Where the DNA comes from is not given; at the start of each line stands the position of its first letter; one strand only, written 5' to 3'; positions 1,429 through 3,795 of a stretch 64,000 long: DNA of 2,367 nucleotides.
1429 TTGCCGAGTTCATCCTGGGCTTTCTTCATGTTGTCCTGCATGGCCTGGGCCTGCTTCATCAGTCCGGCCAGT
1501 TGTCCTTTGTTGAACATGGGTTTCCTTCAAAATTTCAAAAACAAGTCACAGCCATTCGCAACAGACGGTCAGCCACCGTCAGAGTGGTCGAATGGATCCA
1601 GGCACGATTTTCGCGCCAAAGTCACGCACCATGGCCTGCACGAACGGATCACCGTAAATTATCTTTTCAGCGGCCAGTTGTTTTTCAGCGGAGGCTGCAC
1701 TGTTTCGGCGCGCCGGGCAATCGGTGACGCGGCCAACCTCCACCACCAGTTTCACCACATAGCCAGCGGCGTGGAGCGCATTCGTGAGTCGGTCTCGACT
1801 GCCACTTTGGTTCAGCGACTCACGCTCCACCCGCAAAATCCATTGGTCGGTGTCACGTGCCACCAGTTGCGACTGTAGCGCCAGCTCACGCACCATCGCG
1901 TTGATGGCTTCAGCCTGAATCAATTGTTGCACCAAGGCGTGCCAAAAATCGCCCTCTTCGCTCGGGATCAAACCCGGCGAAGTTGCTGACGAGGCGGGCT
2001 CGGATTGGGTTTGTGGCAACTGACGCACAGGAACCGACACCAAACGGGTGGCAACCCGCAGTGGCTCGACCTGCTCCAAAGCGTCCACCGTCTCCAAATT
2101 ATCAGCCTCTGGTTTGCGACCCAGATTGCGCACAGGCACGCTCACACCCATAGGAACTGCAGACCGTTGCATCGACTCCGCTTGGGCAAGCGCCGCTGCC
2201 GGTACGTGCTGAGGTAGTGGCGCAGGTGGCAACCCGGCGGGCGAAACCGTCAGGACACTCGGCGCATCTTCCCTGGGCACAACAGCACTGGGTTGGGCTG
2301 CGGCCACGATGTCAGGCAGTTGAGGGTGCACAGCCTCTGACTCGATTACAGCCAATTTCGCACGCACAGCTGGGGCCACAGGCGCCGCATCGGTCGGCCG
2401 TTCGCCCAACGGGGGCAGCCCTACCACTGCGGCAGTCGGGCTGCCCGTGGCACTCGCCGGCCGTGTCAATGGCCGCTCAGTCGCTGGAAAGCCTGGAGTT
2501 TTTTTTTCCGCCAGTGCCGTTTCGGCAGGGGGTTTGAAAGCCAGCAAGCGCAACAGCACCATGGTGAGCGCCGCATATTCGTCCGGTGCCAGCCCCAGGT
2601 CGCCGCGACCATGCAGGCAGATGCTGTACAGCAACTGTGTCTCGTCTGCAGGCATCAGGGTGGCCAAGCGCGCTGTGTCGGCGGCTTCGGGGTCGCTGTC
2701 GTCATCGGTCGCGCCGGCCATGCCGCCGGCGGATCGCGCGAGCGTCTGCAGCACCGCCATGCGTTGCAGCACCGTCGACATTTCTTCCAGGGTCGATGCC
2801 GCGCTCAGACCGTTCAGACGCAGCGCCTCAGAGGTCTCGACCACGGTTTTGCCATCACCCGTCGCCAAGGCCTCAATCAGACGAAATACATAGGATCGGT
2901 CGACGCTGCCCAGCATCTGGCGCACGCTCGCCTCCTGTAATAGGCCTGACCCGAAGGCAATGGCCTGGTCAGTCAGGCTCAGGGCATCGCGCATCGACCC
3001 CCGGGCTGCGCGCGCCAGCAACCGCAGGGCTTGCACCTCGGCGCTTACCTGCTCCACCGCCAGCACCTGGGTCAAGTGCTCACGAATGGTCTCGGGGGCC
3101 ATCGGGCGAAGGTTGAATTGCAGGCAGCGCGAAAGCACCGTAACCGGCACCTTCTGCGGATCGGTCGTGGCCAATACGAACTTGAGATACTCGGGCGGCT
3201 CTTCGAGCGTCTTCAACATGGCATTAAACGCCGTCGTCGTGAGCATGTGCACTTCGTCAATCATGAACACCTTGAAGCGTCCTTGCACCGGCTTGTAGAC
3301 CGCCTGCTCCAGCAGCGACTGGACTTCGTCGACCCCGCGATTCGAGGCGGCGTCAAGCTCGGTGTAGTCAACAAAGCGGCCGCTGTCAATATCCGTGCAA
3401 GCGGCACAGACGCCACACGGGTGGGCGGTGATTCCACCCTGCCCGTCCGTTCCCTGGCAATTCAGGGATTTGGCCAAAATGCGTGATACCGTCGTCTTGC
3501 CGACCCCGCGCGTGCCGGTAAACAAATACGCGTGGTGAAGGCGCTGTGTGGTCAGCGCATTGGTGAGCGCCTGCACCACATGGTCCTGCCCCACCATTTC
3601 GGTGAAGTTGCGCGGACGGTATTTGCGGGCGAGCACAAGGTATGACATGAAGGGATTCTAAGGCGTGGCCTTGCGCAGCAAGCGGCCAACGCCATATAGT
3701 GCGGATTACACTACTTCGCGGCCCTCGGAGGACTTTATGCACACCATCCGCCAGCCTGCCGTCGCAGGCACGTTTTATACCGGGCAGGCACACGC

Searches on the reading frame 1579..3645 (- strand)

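Call 69: search_protein_families(library=pfam, proteins=[window:1579-3645:-], max_evalue=1e-8)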
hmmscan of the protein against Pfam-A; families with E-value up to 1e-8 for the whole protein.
window:1579-3645:- (688 aa): 5 families
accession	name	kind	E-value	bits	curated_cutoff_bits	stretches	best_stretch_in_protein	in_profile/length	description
PF13177.12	DNA_pol3_delta2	-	1.5e-39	136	27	1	19-182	1-160/161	DNA polymerase III, delta subunit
PF22608.2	DNAX_ATPase_lid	-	3e-23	81.8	27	1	187-234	2-49/49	DNA polymerase III clamp loader subunit, ATPase lid domain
PF12169.13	DNA_pol3_gamma3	-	9.7e-17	61.5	24.4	1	237-371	2-134/143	DNA polymerase III subunits gamma and tau domain III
PF12170.13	DNA_pol3_tau_5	-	1.4e-09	38.7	28.8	1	562-684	18-141/142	DNA polymerase III tau subunit V interacting with alpha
PF00004.35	AAA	-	3.9e-09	37.5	21.2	1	41-175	2-124/131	ATPase family associated with various cellular activities (AAA)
